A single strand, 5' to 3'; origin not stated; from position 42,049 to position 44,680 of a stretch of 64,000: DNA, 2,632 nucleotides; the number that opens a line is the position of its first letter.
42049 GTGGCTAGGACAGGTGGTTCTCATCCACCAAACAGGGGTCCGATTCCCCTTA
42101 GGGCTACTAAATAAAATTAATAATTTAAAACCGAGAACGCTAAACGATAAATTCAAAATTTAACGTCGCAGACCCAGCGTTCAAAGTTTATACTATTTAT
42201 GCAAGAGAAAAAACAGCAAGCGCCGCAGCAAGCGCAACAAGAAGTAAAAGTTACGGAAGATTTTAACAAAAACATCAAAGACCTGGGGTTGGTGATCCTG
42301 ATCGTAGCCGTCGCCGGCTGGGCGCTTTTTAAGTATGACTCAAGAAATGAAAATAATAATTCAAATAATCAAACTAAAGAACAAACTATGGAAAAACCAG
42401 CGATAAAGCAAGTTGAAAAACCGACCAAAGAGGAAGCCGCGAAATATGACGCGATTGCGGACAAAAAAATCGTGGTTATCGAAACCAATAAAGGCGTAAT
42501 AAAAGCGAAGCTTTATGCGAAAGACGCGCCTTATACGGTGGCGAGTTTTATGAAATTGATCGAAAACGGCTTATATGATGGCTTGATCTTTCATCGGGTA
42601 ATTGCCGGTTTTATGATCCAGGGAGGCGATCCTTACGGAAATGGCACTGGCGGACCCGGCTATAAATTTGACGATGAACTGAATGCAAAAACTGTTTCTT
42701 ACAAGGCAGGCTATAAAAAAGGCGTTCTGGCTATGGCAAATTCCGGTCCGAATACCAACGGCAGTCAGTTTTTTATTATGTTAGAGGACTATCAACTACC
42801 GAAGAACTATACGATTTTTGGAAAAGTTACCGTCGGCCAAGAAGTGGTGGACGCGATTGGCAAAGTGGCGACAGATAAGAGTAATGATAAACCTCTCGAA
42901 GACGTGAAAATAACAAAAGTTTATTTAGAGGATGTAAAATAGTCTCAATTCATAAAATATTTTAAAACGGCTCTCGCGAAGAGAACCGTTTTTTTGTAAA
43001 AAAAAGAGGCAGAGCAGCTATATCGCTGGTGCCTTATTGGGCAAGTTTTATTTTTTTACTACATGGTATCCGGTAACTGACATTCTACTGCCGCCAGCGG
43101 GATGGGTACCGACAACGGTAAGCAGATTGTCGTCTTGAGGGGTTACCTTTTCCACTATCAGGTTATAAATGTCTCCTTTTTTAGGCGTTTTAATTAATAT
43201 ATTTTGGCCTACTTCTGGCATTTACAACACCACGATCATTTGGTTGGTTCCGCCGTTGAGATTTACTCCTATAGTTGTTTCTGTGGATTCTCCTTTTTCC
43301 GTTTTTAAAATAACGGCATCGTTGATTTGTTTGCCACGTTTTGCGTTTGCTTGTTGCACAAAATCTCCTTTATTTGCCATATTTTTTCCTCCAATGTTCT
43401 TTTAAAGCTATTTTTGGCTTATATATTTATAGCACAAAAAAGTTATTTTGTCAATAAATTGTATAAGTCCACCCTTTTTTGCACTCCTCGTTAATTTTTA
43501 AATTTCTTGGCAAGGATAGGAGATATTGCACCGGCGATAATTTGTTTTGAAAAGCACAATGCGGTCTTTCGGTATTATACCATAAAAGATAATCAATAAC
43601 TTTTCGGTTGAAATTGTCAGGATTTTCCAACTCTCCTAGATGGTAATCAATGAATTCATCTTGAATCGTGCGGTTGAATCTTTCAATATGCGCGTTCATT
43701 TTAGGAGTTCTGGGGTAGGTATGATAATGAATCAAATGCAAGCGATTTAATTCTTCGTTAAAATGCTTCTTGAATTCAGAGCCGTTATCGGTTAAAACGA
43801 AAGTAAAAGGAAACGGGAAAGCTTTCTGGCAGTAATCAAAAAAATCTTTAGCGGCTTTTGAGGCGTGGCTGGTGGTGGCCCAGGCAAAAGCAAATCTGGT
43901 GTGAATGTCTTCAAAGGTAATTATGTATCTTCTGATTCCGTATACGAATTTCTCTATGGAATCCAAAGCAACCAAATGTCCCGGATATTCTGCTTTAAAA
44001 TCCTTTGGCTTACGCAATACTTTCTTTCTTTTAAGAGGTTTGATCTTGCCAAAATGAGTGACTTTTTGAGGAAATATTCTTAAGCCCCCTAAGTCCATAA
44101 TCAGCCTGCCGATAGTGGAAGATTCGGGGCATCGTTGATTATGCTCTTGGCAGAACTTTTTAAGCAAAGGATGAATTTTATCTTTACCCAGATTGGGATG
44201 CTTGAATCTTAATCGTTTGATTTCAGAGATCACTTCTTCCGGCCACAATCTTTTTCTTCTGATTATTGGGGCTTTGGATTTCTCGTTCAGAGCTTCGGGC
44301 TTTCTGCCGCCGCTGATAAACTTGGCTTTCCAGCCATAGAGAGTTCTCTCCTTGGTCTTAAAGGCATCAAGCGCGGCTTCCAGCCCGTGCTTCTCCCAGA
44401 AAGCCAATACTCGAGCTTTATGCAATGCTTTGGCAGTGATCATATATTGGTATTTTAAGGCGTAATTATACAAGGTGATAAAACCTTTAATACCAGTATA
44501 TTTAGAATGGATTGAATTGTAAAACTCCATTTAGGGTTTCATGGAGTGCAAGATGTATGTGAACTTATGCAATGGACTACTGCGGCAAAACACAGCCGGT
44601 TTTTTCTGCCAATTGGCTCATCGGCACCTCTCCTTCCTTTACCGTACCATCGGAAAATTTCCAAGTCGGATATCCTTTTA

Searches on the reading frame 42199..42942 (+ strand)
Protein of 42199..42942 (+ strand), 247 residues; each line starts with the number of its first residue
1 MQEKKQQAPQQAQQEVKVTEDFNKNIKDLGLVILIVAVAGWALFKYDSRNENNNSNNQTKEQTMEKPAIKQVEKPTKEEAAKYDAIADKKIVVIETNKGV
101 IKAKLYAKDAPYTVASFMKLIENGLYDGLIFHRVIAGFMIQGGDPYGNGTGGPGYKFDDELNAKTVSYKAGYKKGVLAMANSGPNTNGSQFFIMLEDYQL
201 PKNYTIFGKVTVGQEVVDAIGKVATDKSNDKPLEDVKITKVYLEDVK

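Call 91: search_protein_families(library=pfam, proteins=[window:42199-42942:+], max_evalue=0.001)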
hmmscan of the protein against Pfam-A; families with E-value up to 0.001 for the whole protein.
window:42199-42942:+ (247 aa): 1 family
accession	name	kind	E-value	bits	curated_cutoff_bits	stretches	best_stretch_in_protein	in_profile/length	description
PF00160.26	Pro_isomerase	-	4.6e-44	150.9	21.7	1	92-241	2-157/159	Cyclophilin type peptidyl-prolyl cis-trans isomerase/CLD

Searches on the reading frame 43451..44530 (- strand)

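Call 91: search_protein_families(library=pfam, proteins=[window:43451-44530:-], max_evalue=0.001)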
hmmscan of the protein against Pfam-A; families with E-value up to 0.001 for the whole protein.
window:43451-44530:- (359 aa): 4 families
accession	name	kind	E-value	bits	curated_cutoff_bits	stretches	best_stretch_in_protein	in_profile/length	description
PF13683.12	rve_3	-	1.4e-11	44.4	26.5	1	270-329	7-64/67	Integrase core domain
PF00665.32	rve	-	1.5e-07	32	32.6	1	198-276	21-102/102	Integrase core domain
PF13565.12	HTH_32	-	5.8e-06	27.2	33.7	1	63-143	1-72/73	Homeodomain-like domain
PF13333.12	rve_2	-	0.0004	20.9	22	1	300-336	16-51/56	Integrase core domain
